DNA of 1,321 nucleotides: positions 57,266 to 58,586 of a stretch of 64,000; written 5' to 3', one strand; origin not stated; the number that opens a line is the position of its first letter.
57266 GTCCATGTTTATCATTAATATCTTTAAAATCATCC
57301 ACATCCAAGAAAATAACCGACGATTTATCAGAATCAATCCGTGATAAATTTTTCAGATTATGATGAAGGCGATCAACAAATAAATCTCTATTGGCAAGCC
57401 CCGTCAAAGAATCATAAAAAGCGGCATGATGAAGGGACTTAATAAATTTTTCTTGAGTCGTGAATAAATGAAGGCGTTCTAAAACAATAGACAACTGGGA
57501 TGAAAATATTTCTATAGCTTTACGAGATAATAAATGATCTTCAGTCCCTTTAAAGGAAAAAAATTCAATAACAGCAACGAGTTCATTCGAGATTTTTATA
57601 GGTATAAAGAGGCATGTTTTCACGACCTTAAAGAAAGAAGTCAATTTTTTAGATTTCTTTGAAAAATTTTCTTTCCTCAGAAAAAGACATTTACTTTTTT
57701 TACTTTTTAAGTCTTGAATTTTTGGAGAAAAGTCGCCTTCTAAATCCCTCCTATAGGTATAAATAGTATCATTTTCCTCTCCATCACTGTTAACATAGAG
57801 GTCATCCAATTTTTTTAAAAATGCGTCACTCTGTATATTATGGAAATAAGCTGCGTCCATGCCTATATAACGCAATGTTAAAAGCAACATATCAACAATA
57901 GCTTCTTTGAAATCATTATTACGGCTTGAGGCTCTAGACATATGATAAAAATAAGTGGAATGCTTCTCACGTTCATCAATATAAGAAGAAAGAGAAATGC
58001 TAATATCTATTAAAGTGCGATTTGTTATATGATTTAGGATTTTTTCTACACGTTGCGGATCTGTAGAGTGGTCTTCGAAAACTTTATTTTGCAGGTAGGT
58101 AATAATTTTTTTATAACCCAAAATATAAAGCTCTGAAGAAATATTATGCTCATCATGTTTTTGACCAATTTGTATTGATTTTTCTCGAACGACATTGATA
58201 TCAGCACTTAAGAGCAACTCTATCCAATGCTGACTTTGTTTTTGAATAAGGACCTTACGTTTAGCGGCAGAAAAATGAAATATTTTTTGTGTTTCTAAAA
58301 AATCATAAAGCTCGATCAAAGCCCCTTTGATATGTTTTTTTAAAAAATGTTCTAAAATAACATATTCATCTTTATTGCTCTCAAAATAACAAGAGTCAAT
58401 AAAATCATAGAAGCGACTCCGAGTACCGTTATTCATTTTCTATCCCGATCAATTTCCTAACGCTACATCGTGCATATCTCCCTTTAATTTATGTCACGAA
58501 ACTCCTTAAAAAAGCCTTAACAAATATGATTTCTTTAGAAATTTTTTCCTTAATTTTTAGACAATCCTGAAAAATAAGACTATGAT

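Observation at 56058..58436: Globin-like/GAF-GGDEF-EAL enzyme: the likely c-di-GMP source for the cassette at 19260-23062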

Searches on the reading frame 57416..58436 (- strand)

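Call 8: search_solved_structures(query=window:57431-58436:-, max_evalue=1, show_alignments=3)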
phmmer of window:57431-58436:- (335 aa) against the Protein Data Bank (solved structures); distinct sequences matched with E-value up to 1: 0.

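Call 20: search_protein_representatives(protein=window:57431-58436:-)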
Query: 335 residues. Proteins with E-value up to 0.001 (for the whole library): 20; up to 1e-10: 3; up to 1e-30: 2. The best 20 are listed.
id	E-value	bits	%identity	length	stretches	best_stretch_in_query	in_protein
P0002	4.1e-99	348.2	54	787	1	6-335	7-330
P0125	1.9e-74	267.2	46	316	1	7-299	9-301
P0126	7.8e-11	58.2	24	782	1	58-321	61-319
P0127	6.7e-07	45.3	30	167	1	14-155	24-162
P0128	1.4e-06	44.3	29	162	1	30-155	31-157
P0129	4.0e-06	42.8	29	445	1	65-161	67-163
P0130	9.5e-06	41.5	43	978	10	9-40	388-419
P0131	2.2e-05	40.3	32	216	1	30-160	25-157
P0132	1.0e-04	38.1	28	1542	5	273-332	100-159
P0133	1.1e-04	38.0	26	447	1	30-201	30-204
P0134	1.2e-04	37.9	34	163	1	35-157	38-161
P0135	1.5e-04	37.6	27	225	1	31-172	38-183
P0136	2.0e-04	37.2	25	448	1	28-187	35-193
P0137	2.1e-04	37.1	28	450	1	34-157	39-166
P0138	3.9e-04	36.2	23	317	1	31-158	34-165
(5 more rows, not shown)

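Call 29: find_related_loci(query=A2, collection=genome_contigs, flank=10000)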
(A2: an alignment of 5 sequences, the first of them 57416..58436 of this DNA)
Query A2 (340 aa) in genome_contigs; peptide patterns used: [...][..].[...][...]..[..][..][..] (x = any residue, [..] = any of these).
34 stretches matched a pattern; 2 encode a relative of the query (tblastn E <= 1e-3); 2 distinct loci.
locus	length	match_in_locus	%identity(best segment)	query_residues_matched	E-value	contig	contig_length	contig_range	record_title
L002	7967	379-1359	53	8-340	3e-112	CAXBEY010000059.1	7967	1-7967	MAG TPA_asm: uncultured Alphaproteobacteria bacterium isolate ERR2762125_concoct_1 genome assembly, contig: ERZ3421902.4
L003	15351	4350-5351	49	8-340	6e-100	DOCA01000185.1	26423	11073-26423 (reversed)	MAG TPA_asm: Holosporales bacterium isolate UBA9215 contig_97709, whole genome shotgun sequence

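Call 37: predict_structure(alignment_id=A2)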
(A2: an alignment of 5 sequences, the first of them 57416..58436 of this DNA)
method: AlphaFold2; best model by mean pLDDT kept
length: 340 residues; sequences in the alignment: 5
mean_pLDDT: 77.2   pTM: 0.66
mean pLDDT of the five models: 77.2, 76.7, 72.6, 71.8, 50.9
residues with pLDDT >= 90: 32; 70-90: 222; 50-70: 71; < 50: 15
segments of 3 or more residues with pLDDT < 50: 1-4, 327-329, 334-340
pLDDT, mean of each block of 10 residues (from residue 1): 51 66 81 93 88 82 89 83 82 73 86 91 79 84 85 83 86 76 89 85 66 77 68 71 66 76 79 84 78 72 72 81 55 45
secondary structure, 60 per line:
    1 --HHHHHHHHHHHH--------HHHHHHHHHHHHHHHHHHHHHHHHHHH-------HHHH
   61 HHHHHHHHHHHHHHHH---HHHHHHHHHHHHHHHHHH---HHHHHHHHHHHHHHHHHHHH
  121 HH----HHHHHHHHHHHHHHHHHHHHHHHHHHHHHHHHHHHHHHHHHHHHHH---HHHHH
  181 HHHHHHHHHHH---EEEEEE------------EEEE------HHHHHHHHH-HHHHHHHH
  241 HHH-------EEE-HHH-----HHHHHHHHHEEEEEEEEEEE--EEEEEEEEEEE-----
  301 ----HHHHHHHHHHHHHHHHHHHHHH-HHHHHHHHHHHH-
elements in order: H3-14 H23-49 H57-76 H80-97 H101-122 H127-172 H176-191 E195-200 E213-216 H223-231 H233-243 E251-253 H263-271 E272-282 E285-295 H305-326 H328-339

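Call 40: fold_search(model_id=the predicted structure, library=pdb)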
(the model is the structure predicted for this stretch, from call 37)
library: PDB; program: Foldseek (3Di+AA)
matches with E <= 10: 905; with E <= 0.001: 38
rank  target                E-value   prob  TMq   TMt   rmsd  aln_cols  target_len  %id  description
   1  6ob8_A                3.1e-06  1.00  0.38  0.41   6.3       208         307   11  Crystal structure of a dual sensor histidine kinase in green light illuminated state (released 2019-09-18)
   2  6oap_A                3.6e-06  1.00  0.36  0.40   7.0       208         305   10  Crystal structure of a dual sensor histidine kinase in the green-light absorbing Pg state (released 2019-09-18)
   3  6oap_B                3.8e-06  1.00  0.38  0.42   6.3       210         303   11  Crystal structure of a dual sensor histidine kinase in the green-light absorbing Pg state (released 2019-09-18)
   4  3lfv_A                1.1e-05  1.00  0.41  0.36   6.5       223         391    7  crystal structure of unliganded PDE5A GAF domain (released 2010-09-22)
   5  6oaq_A                1.4e-05  1.00  0.37  0.41   6.7       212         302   10  Crystal structure of a dual sensor histidine kinase in BeF3- bound state (released 2019-09-18)
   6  6oaq_B                1.9e-05  1.00  0.37  0.41   5.8       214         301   11  Crystal structure of a dual sensor histidine kinase in BeF3- bound state (released 2019-09-18)
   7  3lfv_B                3.3e-05  1.00  0.38  0.35   7.7       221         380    8  crystal structure of unliganded PDE5A GAF domain (released 2010-09-22)
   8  6ob8_B                5.7e-05  1.00  0.38  0.42   6.8       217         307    9  Crystal structure of a dual sensor histidine kinase in green light illuminated state (released 2019-09-18)
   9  3mf0_A                6.0e-05  1.00  0.39  0.36   7.0       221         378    8  Crystal structure of PDE5A GAF domain (89-518) (released 2010-09-22)
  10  4bwi_B                8.1e-05  1.00  0.38  0.35   7.0       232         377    9  Structure of the phytochrome Cph2 from Synechocystis sp. PCC6803 (released 2013-10-30)
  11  4g3v_A                1.5e-04  1.00  0.28  0.50   8.9       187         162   12  Crystal structure of A. Aeolicus nlh2 gaf domain in an inactive state (released 2013-05-29)
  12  3mf0_B                1.6e-04  1.00  0.39  0.36   7.5       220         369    9  Crystal structure of PDE5A GAF domain (89-518) (released 2010-09-22)
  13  8w26                  1.7e-04  1.00  0.41  0.37   6.0       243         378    8  X-ray crystal structure of the GAF-PHY domains of SyB-Cph1 (released 2024-05-22)
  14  7jrj_I                1.9e-04  1.00  0.35  0.36  22.6       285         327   13  Chlamydomonas reinhardtii radial spoke head and neck (recombinant) (released 2020-12-16)
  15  3p01_A                2.0e-04  1.00  0.37  0.66   5.2       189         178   12  Crystal structure of two-component response regulator from Nostoc sp. PCC 7120 (released 2010-10-06)
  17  3p01_C                2.5e-04  1.00  0.35  0.65   5.1       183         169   11  Crystal structure of two-component response regulator from Nostoc sp. PCC 7120 (released 2010-10-06)
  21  3p01_B                5.5e-04  1.00  0.37  0.67   4.7       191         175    8  Crystal structure of two-component response regulator from Nostoc sp. PCC 7120 (released 2010-10-06)
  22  8jrc_A                5.5e-04  1.00  0.38  0.66   4.6       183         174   11  Crystal structure of the GAF domain of the transcriptional activator NifA (released 2024-06-19)
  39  3hcy_B                1.1e-03  1.00  0.31  0.66   5.2       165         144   12  The crystal structure of the domain of putative two-component sensor histidine kinase protein from Sinorhizobium melil (released 2009-05-26)
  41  5m82                  1.1e-03  1.00  0.33  0.64   5.4       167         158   12  Three-dimensional structure of the photoproduct state of GAF3 from Slr1393 of Synechocystis sp. PCC6803 (released 2017-12-20)
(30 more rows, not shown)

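Call 76: find_encoding_contigs(protein=P0126, flank=6000, max_places=3)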
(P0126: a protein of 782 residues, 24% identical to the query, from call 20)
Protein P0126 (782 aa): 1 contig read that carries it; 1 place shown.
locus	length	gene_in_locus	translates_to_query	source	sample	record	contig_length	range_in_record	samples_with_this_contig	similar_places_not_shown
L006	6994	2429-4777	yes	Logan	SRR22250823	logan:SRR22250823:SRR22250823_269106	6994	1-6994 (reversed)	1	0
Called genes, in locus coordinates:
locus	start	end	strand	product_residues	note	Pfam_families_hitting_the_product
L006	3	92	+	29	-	?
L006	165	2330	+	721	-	PF17764:PriA_3primeBD, PF00270:DEAD, PF04851:ResIII, PF18319:Zn_ribbon_PriA (weak), PF00271:Helicase_C (weak), PF18074:PriA_C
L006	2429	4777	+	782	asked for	PF11563:Protoglobin, PF00990:GGDEF, PF00563:EAL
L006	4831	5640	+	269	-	PF07719:TPR_2 (faint), PF13428:TPR_14 (faint), PF13432:TPR_16 (faint), PF13174:TPR_6 (weak)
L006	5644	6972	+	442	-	PF01171:ATP_bind_3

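Call 79: find_encoding_contigs(protein=P0125, flank=3000, max_places=3)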
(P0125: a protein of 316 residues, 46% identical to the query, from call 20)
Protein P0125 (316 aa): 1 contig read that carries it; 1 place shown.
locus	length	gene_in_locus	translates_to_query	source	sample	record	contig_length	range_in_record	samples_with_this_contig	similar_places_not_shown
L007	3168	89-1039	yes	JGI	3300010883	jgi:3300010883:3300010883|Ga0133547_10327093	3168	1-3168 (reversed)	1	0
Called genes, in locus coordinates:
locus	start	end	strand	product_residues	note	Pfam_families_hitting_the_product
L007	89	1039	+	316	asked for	PF11563:Protoglobin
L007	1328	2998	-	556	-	PF00512:HisKA, PF02518:HATPase_c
